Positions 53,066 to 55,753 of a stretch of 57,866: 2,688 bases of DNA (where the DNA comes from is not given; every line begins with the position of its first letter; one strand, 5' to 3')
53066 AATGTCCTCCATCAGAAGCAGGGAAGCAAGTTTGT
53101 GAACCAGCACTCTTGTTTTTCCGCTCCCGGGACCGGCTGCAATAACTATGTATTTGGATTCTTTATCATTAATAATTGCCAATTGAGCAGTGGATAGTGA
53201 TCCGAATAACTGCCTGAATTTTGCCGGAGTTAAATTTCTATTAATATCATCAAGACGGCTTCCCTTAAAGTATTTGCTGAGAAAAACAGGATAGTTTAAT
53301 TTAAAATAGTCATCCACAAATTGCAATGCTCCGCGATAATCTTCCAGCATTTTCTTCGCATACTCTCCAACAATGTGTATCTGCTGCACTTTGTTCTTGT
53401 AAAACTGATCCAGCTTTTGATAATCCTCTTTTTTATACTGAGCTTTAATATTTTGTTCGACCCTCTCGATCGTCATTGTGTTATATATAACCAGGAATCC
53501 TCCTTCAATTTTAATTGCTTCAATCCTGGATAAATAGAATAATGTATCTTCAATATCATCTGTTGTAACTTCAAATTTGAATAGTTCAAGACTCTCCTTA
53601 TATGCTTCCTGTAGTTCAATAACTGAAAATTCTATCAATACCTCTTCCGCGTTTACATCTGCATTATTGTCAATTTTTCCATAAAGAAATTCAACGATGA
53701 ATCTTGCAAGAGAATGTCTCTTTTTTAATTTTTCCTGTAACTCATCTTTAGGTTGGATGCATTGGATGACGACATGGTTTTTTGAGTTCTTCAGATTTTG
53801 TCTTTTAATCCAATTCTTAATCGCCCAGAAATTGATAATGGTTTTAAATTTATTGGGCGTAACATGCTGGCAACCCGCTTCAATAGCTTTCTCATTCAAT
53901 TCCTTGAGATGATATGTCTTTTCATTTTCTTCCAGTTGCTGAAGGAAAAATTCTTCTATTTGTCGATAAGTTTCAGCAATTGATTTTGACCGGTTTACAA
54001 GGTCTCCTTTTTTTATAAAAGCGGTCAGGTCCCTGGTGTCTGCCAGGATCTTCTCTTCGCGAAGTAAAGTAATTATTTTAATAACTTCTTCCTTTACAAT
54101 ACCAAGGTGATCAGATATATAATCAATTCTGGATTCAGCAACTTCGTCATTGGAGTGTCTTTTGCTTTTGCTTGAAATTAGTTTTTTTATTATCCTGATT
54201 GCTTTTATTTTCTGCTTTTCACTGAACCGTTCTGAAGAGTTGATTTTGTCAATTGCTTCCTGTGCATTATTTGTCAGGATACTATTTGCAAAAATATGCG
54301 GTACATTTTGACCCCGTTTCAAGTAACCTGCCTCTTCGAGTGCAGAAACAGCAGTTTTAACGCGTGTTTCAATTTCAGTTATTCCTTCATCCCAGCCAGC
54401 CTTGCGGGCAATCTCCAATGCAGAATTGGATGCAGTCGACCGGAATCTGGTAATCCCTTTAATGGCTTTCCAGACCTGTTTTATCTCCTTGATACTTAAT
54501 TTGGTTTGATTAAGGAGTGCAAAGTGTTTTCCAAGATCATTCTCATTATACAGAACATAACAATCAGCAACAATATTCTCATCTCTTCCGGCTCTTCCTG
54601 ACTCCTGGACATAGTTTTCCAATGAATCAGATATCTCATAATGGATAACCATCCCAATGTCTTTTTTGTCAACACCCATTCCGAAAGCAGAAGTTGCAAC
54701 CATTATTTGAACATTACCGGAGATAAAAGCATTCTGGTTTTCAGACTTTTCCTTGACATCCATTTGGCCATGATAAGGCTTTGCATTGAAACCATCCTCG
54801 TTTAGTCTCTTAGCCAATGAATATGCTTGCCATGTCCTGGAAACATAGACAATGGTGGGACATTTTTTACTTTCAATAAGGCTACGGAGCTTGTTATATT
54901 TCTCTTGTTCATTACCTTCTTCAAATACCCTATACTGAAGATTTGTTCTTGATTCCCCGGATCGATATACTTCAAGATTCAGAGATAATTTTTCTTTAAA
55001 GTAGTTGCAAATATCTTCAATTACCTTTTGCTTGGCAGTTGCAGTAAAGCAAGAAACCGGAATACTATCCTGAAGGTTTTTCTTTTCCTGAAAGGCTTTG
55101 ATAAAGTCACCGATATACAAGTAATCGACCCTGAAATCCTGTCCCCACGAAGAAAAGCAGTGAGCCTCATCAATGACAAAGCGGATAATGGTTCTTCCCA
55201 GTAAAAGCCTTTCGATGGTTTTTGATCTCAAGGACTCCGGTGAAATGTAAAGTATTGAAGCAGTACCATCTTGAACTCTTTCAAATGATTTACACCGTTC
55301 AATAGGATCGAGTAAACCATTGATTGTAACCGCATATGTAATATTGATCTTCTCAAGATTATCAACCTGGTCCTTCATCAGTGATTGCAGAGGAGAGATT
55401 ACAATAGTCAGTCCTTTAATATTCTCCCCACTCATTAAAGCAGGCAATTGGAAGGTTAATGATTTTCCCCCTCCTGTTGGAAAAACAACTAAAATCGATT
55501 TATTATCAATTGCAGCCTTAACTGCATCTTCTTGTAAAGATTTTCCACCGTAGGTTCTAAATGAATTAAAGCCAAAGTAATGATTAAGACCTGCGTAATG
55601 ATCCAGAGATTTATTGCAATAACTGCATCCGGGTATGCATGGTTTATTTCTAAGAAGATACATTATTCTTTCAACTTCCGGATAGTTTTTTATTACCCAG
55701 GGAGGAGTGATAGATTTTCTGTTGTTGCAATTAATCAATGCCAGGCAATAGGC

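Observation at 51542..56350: Single 1602-aa polypeptide combining an exonuclease, a RecQ SF2 helicase and a UvrD SF1 helicase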

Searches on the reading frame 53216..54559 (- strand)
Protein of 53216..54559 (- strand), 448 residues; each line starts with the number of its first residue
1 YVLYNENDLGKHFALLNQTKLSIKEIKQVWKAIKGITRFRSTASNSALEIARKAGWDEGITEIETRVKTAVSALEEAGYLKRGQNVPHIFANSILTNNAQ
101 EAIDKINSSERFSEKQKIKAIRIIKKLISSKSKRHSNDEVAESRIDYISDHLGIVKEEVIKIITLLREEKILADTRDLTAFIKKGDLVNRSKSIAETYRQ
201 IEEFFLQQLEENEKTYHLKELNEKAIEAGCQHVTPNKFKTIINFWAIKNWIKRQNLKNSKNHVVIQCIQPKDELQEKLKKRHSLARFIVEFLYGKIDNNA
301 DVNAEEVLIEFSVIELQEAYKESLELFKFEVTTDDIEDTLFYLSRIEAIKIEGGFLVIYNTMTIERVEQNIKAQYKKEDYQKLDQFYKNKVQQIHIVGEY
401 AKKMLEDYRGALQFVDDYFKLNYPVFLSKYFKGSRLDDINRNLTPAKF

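Call 90: search_solved_structures(query=A7, max_evalue=10, show_alignments=2)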
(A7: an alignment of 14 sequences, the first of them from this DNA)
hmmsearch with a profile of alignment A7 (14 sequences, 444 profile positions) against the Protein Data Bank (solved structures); distinct sequences matched with E-value up to 10: 3.
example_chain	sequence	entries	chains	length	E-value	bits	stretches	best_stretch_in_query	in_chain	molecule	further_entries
5zr4_A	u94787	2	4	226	1.5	10.9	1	146-211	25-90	Metal-dependent transcriptional regulator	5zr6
8xie_G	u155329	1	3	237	1.7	10.8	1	310-363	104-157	Exosome complex component Rrp4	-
3k2z_A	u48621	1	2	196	1.9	10.6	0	36-89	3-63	LexA repressor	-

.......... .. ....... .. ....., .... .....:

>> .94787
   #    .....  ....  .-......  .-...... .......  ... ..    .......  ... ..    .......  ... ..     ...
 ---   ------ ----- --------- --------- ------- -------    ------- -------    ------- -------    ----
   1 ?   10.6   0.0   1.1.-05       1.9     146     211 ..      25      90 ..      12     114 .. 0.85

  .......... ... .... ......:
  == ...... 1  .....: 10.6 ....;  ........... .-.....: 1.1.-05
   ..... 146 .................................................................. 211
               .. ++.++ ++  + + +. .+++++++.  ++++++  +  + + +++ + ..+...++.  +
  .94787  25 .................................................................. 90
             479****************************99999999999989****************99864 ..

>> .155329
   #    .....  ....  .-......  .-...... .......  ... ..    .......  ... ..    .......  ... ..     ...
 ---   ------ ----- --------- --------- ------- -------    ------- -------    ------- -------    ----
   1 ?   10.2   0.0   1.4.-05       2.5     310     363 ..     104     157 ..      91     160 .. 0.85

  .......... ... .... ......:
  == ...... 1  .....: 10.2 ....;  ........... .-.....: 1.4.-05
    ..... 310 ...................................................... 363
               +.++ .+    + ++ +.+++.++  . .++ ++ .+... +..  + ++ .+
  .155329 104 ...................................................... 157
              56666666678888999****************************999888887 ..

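Call 91: search_protein_families(library=pfam, alignment_id=A7, max_evalue=1)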
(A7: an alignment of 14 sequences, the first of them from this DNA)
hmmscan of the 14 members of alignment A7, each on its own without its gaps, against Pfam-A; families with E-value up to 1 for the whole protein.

A. member 1, seq(448 aa): 2 families
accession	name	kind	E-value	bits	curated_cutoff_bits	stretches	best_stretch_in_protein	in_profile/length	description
PF24409.1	wHTH-PRTase_assc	-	0.15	12.6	27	0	146-180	15-49/83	wHTH-PRTase associated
PF07163.17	Pex26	-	0.69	9.5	28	1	100-172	175-242/302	Pex26 protein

B. families by the number of members that match (of 14 scanned): 23 families
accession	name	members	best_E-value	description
PF24409.1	wHTH-PRTase_assc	5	0.039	wHTH-PRTase associated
PF14394.12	DUF4423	4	0.008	Domain of unknown function (DUF4423)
PF22451.2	NirdL-like_HTH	3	0.0093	Siroheme decarboxylase NirDL-like HTH domain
PF01978.25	TrmB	3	0.011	Sugar-specific transcriptional regulator TrmB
PF13545.12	HTH_Crp_2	3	0.019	Crp-like helix-turn-helix domain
PF12802.13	MarR_2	3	0.048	MarR family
PF13730.12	HTH_36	3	0.09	Helix-turn-helix domain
PF09339.16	HTH_IclR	1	0.0026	IclR helix-turn-helix domain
PF08784.17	RPA_C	1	0.0027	Replication protein A C terminal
PF04926.20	PAP_RNA-bind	1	0.0043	Poly(A) polymerase predicted RNA binding domain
PF08765.17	Mor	1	0.015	Mor transcription activator family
PF25682.1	Phage_VG64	1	0.022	Mycobacterium phage VG64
PF04157.22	EAP30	1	0.026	EAP30/Vps36 family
PF11934.14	DUF3452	1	0.065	Domain of unknown function (DUF3452)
PF04490.17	Pox_T4_C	1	0.069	Poxvirus T4 protein, C terminus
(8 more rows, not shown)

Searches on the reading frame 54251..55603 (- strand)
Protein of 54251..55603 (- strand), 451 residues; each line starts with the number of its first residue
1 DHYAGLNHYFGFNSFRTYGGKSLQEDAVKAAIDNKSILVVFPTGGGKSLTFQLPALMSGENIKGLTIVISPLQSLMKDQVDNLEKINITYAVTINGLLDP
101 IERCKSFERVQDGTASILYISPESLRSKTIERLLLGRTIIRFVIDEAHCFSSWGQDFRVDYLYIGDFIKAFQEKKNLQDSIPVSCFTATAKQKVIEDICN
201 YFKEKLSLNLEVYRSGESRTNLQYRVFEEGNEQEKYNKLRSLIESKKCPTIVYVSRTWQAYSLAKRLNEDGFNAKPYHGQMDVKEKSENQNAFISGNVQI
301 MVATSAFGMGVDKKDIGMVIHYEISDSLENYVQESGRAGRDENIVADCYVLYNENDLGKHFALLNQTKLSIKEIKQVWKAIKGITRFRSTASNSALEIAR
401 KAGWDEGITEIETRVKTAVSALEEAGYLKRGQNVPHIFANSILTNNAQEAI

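Call 78: search_solved_structures(query=window:54251-55603:-, max_evalue=1e-10)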
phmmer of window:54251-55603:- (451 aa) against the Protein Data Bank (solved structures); distinct sequences matched with E-value up to 1e-10: 77 (the best 60 are shown).
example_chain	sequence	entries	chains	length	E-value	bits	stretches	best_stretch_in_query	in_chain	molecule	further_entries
8rl5_A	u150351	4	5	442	3.2e-51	178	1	6-367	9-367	ATP-dependent DNA helicase Q5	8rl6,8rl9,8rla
7zms_A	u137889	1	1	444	3.2e-51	177.9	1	6-367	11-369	ATP-dependent DNA helicase Q5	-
5lb3_B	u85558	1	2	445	3.3e-51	177.9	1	6-367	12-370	ATP-dependent DNA helicase Q5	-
5lb5_A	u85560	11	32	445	3.3e-51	177.9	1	6-367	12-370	ATP-dependent DNA helicase Q5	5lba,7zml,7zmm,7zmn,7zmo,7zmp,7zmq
5lb8_A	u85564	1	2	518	5.3e-51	177.2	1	6-367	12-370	ATP-dependent DNA helicase Q5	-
8qw9_R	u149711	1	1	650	9.5e-51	176.4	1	6-367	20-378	ATP-dependent DNA helicase Q5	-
8qq2_R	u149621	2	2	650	9.5e-51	176.4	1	6-367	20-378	ATP-dependent DNA helicase Q5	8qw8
1oyw_A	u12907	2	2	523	1.5e-50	175.8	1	8-358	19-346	ATP-dependent DNA helicase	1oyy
7auc_A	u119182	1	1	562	2.2e-50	175.2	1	9-360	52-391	Bloom syndrome protein,Bloom syndrome protein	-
7aud_A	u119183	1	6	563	2.2e-50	175.2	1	9-360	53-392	Bloom syndrome protein,Bloom syndrome protein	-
9ei2_U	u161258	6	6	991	2.6e-50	174.9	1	6-367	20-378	ATP-dependent DNA helicase Q5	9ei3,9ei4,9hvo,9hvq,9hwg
4o3m_A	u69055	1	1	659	3e-50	174.7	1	9-360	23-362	Bloom syndrome protein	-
4cgz_A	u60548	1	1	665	3.1e-50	174.7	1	9-360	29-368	BLOOM'S SYNDROME HELICASE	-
4cdg_A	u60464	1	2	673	3.2e-50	174.6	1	9-360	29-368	BLOOM SYNDROME PROTEIN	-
9ei1_U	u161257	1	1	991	3.1e-49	171.4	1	6-367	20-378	ATP-dependent DNA helicase Q5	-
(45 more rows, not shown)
